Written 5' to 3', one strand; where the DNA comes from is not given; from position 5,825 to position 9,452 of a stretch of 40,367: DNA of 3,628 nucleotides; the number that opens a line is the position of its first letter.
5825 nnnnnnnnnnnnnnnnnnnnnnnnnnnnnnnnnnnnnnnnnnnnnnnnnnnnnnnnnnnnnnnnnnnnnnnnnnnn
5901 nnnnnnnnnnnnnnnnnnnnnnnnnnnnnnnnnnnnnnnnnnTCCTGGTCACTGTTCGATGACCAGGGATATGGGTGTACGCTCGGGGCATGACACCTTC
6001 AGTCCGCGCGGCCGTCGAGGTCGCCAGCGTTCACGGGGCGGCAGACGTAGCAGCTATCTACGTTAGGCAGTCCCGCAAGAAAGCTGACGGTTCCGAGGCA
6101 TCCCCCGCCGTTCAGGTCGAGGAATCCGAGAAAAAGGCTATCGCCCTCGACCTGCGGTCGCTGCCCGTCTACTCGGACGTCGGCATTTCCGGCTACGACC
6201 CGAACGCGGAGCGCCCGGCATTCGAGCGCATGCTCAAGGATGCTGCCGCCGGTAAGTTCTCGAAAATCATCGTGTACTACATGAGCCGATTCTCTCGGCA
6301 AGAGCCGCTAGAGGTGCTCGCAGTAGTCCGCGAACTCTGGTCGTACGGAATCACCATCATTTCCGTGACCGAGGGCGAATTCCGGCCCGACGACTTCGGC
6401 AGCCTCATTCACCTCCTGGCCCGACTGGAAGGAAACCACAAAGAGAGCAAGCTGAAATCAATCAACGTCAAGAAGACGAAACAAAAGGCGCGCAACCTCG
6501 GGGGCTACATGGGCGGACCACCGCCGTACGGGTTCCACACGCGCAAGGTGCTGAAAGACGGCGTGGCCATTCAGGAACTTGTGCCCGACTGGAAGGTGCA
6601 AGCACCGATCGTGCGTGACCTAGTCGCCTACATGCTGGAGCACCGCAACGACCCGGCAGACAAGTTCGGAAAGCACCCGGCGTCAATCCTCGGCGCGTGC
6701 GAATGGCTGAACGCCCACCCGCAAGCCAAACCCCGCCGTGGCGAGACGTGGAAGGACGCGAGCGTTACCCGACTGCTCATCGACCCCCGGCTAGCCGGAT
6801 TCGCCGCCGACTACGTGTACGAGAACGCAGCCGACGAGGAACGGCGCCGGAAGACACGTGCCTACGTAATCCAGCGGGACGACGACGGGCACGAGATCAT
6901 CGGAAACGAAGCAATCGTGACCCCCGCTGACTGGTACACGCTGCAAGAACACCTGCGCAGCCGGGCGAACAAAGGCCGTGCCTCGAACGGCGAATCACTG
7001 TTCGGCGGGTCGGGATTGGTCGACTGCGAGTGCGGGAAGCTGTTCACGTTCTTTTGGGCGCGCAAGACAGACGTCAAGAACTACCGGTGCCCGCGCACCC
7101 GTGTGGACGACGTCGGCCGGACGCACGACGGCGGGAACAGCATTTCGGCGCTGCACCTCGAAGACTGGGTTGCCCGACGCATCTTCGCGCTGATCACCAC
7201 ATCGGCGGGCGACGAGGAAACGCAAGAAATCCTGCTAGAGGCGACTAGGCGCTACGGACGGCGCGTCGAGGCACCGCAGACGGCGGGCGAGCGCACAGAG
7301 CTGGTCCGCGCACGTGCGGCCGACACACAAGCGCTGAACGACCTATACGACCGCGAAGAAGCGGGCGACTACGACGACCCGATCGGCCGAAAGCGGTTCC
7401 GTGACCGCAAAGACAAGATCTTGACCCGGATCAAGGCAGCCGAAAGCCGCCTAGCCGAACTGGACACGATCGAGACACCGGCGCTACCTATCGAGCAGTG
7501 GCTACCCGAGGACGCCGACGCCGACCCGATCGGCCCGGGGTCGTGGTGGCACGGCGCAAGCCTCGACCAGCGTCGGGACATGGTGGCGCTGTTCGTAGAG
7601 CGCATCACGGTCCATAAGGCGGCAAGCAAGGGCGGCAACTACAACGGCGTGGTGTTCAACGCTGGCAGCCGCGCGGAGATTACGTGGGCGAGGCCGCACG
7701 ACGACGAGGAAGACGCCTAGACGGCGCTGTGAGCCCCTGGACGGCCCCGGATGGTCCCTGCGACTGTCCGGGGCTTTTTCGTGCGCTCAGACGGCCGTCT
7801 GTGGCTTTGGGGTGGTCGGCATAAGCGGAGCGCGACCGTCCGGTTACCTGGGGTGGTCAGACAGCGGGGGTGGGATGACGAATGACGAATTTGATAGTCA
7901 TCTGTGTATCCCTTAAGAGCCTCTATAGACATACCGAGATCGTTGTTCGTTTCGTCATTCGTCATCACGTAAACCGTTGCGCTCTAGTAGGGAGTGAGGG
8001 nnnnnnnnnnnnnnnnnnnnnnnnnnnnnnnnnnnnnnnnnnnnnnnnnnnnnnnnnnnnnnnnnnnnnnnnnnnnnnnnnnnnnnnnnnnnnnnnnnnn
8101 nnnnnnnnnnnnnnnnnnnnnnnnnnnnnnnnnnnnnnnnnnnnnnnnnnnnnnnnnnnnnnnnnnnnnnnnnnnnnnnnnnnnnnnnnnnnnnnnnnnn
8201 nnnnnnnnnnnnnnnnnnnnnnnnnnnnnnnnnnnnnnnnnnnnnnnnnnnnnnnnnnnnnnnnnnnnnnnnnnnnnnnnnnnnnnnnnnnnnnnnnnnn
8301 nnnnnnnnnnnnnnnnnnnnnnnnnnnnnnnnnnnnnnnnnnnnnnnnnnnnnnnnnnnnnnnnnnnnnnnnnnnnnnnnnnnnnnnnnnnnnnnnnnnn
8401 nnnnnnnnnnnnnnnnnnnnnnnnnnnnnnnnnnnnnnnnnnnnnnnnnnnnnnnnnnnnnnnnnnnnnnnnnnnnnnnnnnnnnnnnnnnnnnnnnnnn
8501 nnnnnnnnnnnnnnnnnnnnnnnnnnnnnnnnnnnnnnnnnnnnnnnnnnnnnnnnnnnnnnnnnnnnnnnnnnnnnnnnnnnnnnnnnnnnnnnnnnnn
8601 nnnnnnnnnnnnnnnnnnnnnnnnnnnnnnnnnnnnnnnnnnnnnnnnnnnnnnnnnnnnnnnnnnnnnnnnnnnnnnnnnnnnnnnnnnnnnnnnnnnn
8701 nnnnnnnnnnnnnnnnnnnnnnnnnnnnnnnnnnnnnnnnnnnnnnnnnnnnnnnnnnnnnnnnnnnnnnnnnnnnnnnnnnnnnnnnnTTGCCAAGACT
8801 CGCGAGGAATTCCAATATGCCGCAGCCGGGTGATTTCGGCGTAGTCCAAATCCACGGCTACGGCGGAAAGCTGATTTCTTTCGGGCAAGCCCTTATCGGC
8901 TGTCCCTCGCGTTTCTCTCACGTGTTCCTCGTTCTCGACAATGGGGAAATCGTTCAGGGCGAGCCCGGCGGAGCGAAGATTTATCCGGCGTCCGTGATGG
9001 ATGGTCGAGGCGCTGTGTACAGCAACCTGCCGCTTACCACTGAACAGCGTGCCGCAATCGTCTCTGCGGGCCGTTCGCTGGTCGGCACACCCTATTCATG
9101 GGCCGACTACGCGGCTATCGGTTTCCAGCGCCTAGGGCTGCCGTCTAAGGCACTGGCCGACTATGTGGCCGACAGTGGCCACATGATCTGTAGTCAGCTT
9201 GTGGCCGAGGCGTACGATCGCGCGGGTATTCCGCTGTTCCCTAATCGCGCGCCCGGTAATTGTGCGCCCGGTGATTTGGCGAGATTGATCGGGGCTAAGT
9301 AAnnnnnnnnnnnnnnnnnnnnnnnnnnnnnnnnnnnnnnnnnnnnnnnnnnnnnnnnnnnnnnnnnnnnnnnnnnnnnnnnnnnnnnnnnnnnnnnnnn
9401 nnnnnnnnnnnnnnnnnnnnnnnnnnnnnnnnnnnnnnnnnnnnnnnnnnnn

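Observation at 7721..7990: Duplicated intergenic module with a 93-94-nt element: 16-nt inverted arms of tandem TGACGAA heptamers around an identical 27-nt core (copy A; copy B at 32020..32245)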

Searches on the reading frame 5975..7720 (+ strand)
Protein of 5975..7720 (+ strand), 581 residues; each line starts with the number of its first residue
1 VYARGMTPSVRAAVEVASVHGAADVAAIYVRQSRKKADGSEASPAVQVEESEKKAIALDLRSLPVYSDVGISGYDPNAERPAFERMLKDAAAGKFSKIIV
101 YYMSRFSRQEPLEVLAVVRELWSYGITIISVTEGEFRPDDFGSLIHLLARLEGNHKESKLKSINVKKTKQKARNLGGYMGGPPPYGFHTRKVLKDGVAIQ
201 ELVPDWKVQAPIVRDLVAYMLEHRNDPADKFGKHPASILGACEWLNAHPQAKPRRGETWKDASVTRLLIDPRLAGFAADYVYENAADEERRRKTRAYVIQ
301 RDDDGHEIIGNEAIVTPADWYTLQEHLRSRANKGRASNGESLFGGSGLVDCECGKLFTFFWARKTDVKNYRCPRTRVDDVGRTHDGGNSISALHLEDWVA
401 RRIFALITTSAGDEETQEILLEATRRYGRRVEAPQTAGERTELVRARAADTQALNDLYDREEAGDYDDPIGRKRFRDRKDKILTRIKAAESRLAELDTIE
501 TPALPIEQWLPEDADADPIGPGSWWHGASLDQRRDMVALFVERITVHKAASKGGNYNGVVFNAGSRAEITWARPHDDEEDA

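Call 16: search_protein_families(library=pfam, proteins=[window:5975-7720:+])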
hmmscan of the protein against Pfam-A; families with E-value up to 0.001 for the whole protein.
window:5975-7720:+ (581 aa): 2 families
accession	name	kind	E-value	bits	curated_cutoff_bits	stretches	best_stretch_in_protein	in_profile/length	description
PF00239.26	Resolvase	-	2.7e-18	66.9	23.3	1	26-176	1-143/145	Resolvase, N terminal domain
PF07508.19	Recombinase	-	0.00024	21.7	21.1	1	240-330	22-102/102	Recombinase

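Call 17: search_protein_families(library=phrogs, proteins=[window:5975-7720:+])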
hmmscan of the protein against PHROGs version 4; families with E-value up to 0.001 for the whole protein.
window:5975-7720:+ (581 aa): 2 families
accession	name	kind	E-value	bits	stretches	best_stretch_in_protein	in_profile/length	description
phrog_95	-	integration and excision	4.8e-67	228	1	26-579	90-581/651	integrase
phrog_125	-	DNA, RNA and nucleotide metabolism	6.5e-14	53.1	1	25-208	21-191/254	DNA invertase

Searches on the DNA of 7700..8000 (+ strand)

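Call 8: search_dna_similar(query=window:7700-8000:+, collection=phages, mode=distant, max_rows=40)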
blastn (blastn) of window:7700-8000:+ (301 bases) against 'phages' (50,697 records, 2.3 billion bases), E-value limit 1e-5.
No match.

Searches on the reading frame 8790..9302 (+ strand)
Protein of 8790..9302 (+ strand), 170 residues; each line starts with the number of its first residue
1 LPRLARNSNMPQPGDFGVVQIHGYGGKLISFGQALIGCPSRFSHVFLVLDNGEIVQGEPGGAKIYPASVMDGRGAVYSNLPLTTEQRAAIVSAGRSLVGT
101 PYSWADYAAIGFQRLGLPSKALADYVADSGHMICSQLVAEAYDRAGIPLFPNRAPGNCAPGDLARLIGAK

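Call 16: search_protein_families(library=pfam, proteins=[window:8790-9302:+])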
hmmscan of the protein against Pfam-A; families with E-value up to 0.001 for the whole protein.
window:8790-9302:+ (170 aa): 0 families

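Call 17: search_protein_families(library=phrogs, proteins=[window:8790-9302:+])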
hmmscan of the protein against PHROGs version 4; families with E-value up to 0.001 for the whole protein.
window:8790-9302:+ (170 aa): 1 family
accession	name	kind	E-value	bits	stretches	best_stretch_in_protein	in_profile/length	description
phrog_1128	-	moron, auxiliary metabolic gene and host takeover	1.5e-23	84.6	1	9-166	20-167/381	enoyl-CoA hydratase/carnithine racemase-like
